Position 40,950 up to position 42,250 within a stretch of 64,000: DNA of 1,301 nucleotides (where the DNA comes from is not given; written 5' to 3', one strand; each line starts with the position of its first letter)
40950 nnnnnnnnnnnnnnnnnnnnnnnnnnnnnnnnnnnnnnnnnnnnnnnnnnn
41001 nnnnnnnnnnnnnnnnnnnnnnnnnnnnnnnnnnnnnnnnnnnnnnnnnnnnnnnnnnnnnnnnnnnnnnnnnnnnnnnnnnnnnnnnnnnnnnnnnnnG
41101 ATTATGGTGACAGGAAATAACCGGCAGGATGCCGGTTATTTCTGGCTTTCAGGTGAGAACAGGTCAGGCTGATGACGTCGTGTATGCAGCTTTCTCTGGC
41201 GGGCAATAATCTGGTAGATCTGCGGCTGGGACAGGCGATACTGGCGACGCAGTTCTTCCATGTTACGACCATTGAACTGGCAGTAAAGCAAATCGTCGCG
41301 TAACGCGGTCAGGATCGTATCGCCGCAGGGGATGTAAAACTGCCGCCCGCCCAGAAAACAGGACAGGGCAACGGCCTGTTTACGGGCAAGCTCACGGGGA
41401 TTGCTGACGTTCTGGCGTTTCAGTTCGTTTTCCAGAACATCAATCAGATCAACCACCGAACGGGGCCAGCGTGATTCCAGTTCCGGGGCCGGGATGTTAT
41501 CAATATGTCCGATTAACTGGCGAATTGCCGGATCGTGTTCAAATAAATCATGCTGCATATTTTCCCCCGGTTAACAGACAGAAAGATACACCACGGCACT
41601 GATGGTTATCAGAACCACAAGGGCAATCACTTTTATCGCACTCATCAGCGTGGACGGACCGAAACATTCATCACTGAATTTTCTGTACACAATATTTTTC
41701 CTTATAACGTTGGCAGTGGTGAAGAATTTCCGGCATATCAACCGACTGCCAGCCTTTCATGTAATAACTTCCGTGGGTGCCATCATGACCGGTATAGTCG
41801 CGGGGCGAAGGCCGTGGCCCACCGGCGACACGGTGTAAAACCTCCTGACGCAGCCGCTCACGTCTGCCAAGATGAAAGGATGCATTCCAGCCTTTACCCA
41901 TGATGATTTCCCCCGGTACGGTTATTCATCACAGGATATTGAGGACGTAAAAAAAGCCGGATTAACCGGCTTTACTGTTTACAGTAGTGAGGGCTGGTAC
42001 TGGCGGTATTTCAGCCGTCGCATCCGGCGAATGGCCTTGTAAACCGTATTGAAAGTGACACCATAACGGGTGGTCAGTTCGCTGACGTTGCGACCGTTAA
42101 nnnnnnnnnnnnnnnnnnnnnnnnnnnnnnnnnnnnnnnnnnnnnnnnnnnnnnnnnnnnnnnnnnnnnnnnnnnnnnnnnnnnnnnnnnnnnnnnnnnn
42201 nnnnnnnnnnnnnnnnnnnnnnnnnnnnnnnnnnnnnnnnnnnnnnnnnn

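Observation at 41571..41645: Possible 24-aa hydrophobic micro-ORF immediately upstream of Mu C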

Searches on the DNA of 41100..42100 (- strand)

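Call 3: search_dna_similar(query=window:41100-42000:-, collection=phages, mode=distant, max_rows=40)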
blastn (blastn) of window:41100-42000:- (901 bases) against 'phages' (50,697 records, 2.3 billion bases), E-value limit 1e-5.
Records with a match: 16; places in all: 16; records where one place covers at least 80% of the query: 14.
Best place of each record, by identity: 95-99% 13; 90-95% 2; 60-80% 1.
By first word of the organism name: Escherichia 8; Yersinia 5; Shigella 2; Klebsiella 1.
By host as written in the record: Yersinia pestis EV76-CN 4; - 3; Escherichia coli 3; Shigella flexneri serotype 4a 2; Escherichia coli C 1; Yersinia pestis 1; Escherichia sp. 1; Klebsiella pneumoniae 1.
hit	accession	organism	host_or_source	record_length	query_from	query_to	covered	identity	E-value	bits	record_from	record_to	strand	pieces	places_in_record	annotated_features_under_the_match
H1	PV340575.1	Escherichia phage PhiR68_1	Escherichia coli C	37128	1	901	100%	98.9%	0e+0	1581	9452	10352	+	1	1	hypothetical protein (x3) | Mor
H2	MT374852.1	Yersinia phage vB_YpM_3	Yersinia pestis EV76-CN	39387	1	901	100%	98.8%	0e+0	1576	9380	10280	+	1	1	hypothetical protein (x4)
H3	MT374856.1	Yersinia phage vB_YpM_23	Yersinia pestis EV76-CN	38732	1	901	100%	98.8%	0e+0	1576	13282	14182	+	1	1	hypothetical protein (x4)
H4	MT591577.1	Yersinia phage vB_YpM_Tongde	Yersinia pestis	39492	1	901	100%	98.4%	0e+0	1563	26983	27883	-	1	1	hypothetical protein (x3)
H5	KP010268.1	Shigella phage SfMu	Shigella flexneri serotype 4a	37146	1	901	100%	98.3%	0e+0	1558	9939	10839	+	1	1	regulator of late transcription | hypothetical protein (x2) | middle operon regulator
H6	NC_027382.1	Shigella phage SfMu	Shigella flexneri serotype 4a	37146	1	901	100%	98.3%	0e+0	1558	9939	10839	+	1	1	late transcriptional activator (x2) | hypothetical protein (x2)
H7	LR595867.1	Escherichia virus Mu_3F6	-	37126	1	901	100%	97.0%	0e+0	1510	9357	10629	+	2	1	putative transcription regulator | hypothetical protein | FIG00642428: hypothetical protein | Phage protein | Mor postive regulator of the middle operon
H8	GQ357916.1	Escherichia phage D108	Escherichia coli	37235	1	901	100%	97.0%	0e+0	1510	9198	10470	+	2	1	C: late gene transcriptional activator | 19: conserved hypothetical protein | 18: conserved hypothetical protein | 20: conserved hypothetical protein | mor: Mor | and 1 other names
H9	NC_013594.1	Escherichia phage D108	Escherichia coli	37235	1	901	100%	97.0%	0e+0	1510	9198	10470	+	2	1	C: late transcriptional activator | 19: hypothetical protein | 18: hypothetical protein | 20: hypothetical protein | mor: late transcriptional activator | and 1 other names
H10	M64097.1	Escherichia phage Mu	-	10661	1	901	100%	96.8%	0e+0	1501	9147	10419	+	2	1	C: CDS | E19: CDS | putative; label: E-97 | E18: CDS | putative; label: E-64 | and 2 other names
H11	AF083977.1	Escherichia phage Mu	Escherichia sp.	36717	1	901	100%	96.8%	0e+0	1501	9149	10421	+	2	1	transcription regulator C | transmembrane domain-containing protein (x2) | hypothetical protein | promoter (x2) | terminator (x2) | and 2 other names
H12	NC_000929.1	Escherichia phage Mu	Escherichia coli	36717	1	901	100%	96.8%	0e+0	1501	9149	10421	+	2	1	late transcriptional activator (x2) | hypothetical protein (x3)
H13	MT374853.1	Yersinia phage vB_YpM_5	Yersinia pestis EV76-CN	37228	20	901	95%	93.3%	0e+0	1285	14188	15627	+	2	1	hypothetical protein (x4)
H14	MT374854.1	Yersinia phage vB_YpM_6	Yersinia pestis EV76-CN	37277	20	901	95%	93.3%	0e+0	1285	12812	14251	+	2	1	hypothetical protein (x4)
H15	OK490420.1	Klebsiella phage Kp4866-3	Klebsiella pneumoniae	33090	99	309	23%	66.4%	1e-6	62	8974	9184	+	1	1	record has no annotation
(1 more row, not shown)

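Call 4: search_dna_similar(query=window:41100-42000:-, collection=ecoli_genomes, mode=near, max_rows=30, rows=spread)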
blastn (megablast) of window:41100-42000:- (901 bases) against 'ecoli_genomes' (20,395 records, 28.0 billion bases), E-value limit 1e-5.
Records with a match: 40; places in all: 47; records where one place covers at least 80% of the query: 40.
Genomes with a match: 40 of 5426; with a place that covers at least 80% of the query: 40. Places per genome that has any: lowest 1, median 1, highest 3. On chromosomes: 47 places; on plasmids: 0.
Best place of each record, by identity: 95-99% 35; 90-95% 5.
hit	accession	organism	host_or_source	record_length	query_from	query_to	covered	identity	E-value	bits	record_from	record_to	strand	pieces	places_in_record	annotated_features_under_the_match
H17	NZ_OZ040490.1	Escherichia coli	-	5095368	1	901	100%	98.8%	0e+0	1604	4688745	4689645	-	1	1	Mor transcription activator family protein (x2) | hypothetical protein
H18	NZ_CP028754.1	Escherichia coli strain A21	opossum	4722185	1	901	100%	98.6%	0e+0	1592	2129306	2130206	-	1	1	Mor transcription activator family protein (x2) | hypothetical protein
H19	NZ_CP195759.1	Escherichia coli strain JCKP02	yak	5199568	1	901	100%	98.3%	0e+0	1581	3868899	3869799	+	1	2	Mor transcription activator family protein (x2) | hypothetical protein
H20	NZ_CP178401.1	Escherichia coli strain N1286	Homo sapiens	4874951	1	901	100%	98.3%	0e+0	1581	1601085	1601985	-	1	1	Mor transcription activator family protein (x2) | hypothetical protein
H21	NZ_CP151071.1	Escherichia coli strain 22KM0354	Dog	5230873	1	901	100%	98.0%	0e+0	1571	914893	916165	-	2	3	Mor transcription activator family protein (x2) | hypothetical protein (x2)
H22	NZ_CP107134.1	Escherichia coli strain S6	human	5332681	1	901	100%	98.0%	0e+0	1565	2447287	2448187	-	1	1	Mor transcription activator family protein (x2) | hypothetical protein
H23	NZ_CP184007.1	Escherichia coli strain 1290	Homo sapiens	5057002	1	901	100%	98.0%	0e+0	1565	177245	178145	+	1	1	Mor transcription activator family protein (x2) | hypothetical protein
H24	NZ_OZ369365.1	Escherichia coli strain Esc30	not applicable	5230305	1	901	100%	98.0%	0e+0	1565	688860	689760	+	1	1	Mor transcription activator family protein (x2) | hypothetical protein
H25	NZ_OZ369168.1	Escherichia coli strain BLSE177-2012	Homo sapiens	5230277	1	901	100%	98.0%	0e+0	1565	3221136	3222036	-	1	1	Mor transcription activator family protein (x2) | hypothetical protein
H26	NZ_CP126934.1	Escherichia coli O78:H4 strain APEC E19057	Gallus gallus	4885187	1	901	100%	97.8%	0e+0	1560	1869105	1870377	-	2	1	Mor transcription activator family protein (x2) | hypothetical protein (x2)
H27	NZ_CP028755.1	Escherichia coli strain A20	Mexican long-nosed bat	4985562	1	901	100%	97.8%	0e+0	1554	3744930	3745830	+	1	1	Mor transcription activator family protein (x2) | hypothetical protein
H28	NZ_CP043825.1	Escherichia coli strain RM8082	Cattle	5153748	1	901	100%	97.5%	0e+0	1543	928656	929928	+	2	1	Mor transcription activator family protein (x2) | hypothetical protein (x2)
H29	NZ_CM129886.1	Escherichia coli strain MB06231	seawater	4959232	1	901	100%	97.2%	0e+0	1532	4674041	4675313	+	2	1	Mor transcription activator family protein (x2) | hypothetical protein (x2)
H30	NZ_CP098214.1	Escherichia coli strain Z0117EC0036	Canis lupus familiaris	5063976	1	901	100%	97.0%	0e+0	1513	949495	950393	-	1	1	Mor transcription activator family protein (x2) | hypothetical protein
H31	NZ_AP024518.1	Escherichia coli strain E148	Equus caballus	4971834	1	901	100%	97.0%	0e+0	1513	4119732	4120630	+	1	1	Mor transcription activator family protein (x2) | hypothetical protein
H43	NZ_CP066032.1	Escherichia coli strain FDAARGOS_1059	missing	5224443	99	901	89%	94.0%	0e+0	1218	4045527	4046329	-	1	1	Mor transcription activator family protein | hypothetical protein | glycoside hydrolase family 108 protein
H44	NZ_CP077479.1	Escherichia coli O111:H2 strain 12A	Homo sapiens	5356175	99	901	89%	94.0%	0e+0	1218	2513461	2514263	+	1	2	Mor transcription activator family protein | hypothetical protein | glycoside hydrolase family 108 protein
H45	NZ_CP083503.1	Escherichia coli strain elppa5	Homo sapiens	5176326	99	901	89%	93.6%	0e+0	1202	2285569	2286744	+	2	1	Mor transcription activator family protein | hypothetical protein (x2) | glycoside hydrolase family 108 protein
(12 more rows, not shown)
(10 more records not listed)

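Call 5: get_annotated_region(hit=H11, flank=300)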
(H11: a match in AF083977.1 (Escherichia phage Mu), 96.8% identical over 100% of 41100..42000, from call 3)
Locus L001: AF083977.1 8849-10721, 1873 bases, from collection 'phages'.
description: Escherichia phage Mu, complete genome.
organism: Escherichia phage Mu (NCBI taxid 2681603)
taxonomy: Viruses; Duplodnaviria; Heunggongvirae; Uroviricota; Caudoviricetes; Muvirus; Muvirus mu
host: Escherichia sp.; source: -; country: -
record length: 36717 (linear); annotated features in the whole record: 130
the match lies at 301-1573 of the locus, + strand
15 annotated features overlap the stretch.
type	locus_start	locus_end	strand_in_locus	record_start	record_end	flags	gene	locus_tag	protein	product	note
CDS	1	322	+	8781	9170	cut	-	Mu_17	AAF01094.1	middle operon regulator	Mor, positive regulator of the middle operon, also called E17 and formerly gemB; see PMIDs 2173258, 8790343 and 9454718 ...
regulatory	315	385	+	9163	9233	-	-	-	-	promoter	middle promoter, activated by Mor, PMID 8602357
regulatory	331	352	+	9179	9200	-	-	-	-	terminator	predicted by TransTermHP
regulatory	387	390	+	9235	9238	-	-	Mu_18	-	ribosome_binding_site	-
CDS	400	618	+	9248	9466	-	-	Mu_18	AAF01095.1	hypothetical protein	also known as E18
regulatory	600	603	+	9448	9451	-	-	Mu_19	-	ribosome_binding_site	-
CDS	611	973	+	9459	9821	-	-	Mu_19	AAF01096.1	transmembrane domain-containing protein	also known as E19; N-in C-in, 4 transmembrane domain protein predicted by Phobius and TMHMM; transmembrane ...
regulatory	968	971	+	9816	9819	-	-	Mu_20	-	ribosome_binding_site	-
CDS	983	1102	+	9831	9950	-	-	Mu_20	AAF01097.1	transmembrane domain-containing protein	N-in C-out, 1 transmembrane domain predicted by Phobius and TMHMM; transmembrane domain-containing protein gp20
regulatory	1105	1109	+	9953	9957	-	-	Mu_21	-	ribosome_binding_site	-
CDS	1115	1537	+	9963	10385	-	-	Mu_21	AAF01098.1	transcription regulator C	C late protein transcriptional activator; contains InterPro domain IPR014875 for the Mor transcription activator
regulatory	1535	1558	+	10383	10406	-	-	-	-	terminator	predicted by TransTermHP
regulatory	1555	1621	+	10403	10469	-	-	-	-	promoter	Late promoter activated by C, PMID 2522923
regulatory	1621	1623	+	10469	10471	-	-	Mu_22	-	ribosome_binding_site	-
CDS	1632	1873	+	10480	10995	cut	-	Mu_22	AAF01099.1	SAR endolysin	gp22 was previously known as Lys; catalytic residues E37, D46, T52;N-terminal signal-arrest-release domain; see ...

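Call 6: get_annotated_region(hit=H1, flank=300)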
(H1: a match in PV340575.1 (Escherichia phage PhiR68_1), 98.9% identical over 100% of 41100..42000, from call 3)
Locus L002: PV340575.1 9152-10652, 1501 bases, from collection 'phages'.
description: Escherichia phage PhiR68_1, complete genome.
organism: Escherichia phage PhiR68_1 (NCBI taxid 3416497)
taxonomy: Viruses
host: Escherichia coli C; source: -; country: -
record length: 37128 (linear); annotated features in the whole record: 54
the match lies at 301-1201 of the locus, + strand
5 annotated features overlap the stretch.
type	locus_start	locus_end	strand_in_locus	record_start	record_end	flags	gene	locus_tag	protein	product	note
CDS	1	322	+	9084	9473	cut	-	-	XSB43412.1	Mor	positive regulator of the middle operon Mup17, mor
CDS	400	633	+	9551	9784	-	-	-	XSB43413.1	hypothetical protein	hypothetical protein Mup18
CDS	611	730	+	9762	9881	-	-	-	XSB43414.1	hypothetical protein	hypothetical protein Mup20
CDS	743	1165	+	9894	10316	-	-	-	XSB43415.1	hypothetical protein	hypothetical protein Mup21, positive regulator of late transcription protein C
CDS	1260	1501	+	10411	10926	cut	-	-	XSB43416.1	lysozyme R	-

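Call 7: get_annotated_region(hit=H5, flank=300)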
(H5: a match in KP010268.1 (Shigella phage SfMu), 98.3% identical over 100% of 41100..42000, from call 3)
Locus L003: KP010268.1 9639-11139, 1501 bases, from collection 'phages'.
description: Enterobacteria phage SfMu, complete genome.
organism: Shigella phage SfMu (NCBI taxid 1567022)
taxonomy: Viruses; Duplodnaviria; Heunggongvirae; Uroviricota; Caudoviricetes; Muvirus; Muvirus SfMu
host: Shigella flexneri serotype 4a; source: -; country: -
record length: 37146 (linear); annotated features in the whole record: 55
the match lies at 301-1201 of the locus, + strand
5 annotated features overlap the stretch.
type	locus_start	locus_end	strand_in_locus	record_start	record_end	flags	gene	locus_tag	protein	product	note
CDS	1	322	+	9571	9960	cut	-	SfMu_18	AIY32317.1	middle operon regulator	-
CDS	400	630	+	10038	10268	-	-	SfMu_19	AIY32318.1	hypothetical protein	-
CDS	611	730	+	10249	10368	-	-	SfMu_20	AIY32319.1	hypothetical protein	-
CDS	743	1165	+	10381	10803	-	-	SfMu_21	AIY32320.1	regulator of late transcription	-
CDS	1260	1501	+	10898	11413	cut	-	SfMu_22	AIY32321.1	lysozyme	-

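Call 8: get_annotated_region(hit=H2, flank=300)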
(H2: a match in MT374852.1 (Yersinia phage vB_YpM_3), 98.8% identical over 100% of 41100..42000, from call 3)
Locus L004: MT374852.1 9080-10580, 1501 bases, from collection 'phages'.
description: Yersinia phage vB_YpM_3, complete genome.
organism: Yersinia phage vB_YpM_3 (NCBI taxid 2736199)
taxonomy: Viruses; Duplodnaviria; Heunggongvirae; Uroviricota; Caudoviricetes; Muvirus
host: Yersinia pestis EV76-CN; source: -; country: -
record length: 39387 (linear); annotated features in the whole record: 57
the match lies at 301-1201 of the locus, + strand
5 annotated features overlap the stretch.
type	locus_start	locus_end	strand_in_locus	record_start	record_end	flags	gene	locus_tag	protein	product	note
CDS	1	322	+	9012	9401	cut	-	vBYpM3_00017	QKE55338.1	hypothetical protein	-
CDS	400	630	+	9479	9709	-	-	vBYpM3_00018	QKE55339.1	hypothetical protein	-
CDS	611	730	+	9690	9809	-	-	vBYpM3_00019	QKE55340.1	hypothetical protein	-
CDS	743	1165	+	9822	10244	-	-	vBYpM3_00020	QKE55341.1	hypothetical protein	-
CDS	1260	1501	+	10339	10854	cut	rrrD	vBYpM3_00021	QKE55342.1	lysozyme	Lysozyme RrrD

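Call 24: get_annotated_region(hit=H31, flank=300)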
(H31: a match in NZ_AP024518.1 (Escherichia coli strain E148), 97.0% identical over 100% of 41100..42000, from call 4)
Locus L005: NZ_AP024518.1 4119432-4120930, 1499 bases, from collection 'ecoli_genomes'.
description: Escherichia coli strain E148 chromosome, complete genome
organism: Escherichia coli strain E148 (NCBI taxid 562)
replicon: chromosome; assembly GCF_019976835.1
host: Equus caballus; source: -; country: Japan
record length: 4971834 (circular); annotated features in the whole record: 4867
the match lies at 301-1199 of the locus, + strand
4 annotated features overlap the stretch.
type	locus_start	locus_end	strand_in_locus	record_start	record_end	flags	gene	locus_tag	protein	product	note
CDS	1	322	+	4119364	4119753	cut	-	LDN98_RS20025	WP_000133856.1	Mor transcription activator family protein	-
CDS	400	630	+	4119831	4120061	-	-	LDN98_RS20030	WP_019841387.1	hypothetical protein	-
CDS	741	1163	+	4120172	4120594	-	-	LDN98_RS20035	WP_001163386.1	Mor transcription activator family protein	-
CDS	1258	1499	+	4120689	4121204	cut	-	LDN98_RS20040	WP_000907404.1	lysozyme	-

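Call 25: get_annotated_region(hit=H13, flank=300)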
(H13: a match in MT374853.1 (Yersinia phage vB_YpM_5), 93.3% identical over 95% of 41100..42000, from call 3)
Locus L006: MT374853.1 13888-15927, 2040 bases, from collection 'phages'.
description: Yersinia phage vB_YpM_5, complete genome.
organism: Yersinia phage vB_YpM_5 (NCBI taxid 2736201)
taxonomy: Viruses; Duplodnaviria; Heunggongvirae; Uroviricota; Caudoviricetes; Muvirus
host: Yersinia pestis EV76-CN; source: -; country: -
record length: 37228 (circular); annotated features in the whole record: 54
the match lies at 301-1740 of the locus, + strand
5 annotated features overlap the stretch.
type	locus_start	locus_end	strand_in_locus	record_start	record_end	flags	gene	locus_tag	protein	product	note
CDS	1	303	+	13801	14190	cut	-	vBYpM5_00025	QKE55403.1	hypothetical protein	-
CDS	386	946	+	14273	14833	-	-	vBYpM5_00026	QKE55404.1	hypothetical protein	-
CDS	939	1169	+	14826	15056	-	-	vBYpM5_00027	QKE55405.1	hypothetical protein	-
CDS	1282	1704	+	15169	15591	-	-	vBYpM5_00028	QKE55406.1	hypothetical protein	-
CDS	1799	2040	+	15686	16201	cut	rrrD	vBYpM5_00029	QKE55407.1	lysozyme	Lysozyme RrrD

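Call 26: get_annotated_region(hit=H43, flank=600)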
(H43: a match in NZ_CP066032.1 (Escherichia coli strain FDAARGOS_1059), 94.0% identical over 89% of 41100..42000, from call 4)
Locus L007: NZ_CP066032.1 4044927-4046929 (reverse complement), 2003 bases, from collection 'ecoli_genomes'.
description: Escherichia coli strain FDAARGOS_1059 chromosome, complete genome
organism: Escherichia coli strain FDAARGOS_1059 (NCBI taxid 562)
replicon: chromosome; assembly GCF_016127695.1
host: missing; source: missing; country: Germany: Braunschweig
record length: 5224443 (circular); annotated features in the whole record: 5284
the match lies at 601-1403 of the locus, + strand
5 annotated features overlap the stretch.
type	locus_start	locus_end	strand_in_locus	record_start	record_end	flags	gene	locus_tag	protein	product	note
CDS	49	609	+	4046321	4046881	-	-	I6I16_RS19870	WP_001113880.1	glycoside hydrolase family 108 protein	-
CDS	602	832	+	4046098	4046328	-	-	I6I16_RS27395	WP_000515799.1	hypothetical protein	-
CDS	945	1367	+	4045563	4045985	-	-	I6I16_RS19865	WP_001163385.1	Mor transcription activator family protein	-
CDS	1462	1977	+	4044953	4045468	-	-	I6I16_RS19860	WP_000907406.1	lysozyme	-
CDS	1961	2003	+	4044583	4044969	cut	-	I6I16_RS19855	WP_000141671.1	hypothetical protein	-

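Call 27: get_annotated_region(hit=H45, flank=600)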
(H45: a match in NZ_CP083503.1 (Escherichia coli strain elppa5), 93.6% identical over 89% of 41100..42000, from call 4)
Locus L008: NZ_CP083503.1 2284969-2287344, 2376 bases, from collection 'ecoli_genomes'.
description: Escherichia coli strain elppa5 chromosome, complete genome
organism: Escherichia coli strain elppa5 (NCBI taxid 562)
replicon: chromosome; assembly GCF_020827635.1
host: Homo sapiens; source: blood; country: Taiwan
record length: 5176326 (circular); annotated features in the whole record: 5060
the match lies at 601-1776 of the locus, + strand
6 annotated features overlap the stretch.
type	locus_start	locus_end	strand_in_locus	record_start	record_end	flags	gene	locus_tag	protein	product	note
CDS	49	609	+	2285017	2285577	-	-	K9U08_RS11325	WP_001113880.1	glycoside hydrolase family 108 protein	-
CDS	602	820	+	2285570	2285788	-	-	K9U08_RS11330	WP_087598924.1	hypothetical protein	-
CDS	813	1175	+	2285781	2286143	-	-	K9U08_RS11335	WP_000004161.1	hypothetical protein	-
CDS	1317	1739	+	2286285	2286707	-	-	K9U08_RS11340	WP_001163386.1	Mor transcription activator family protein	-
CDS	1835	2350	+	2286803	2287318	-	-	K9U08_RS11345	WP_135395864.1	lysozyme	-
CDS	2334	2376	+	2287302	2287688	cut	-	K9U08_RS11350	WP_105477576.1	DUF2570 domain-containing protein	-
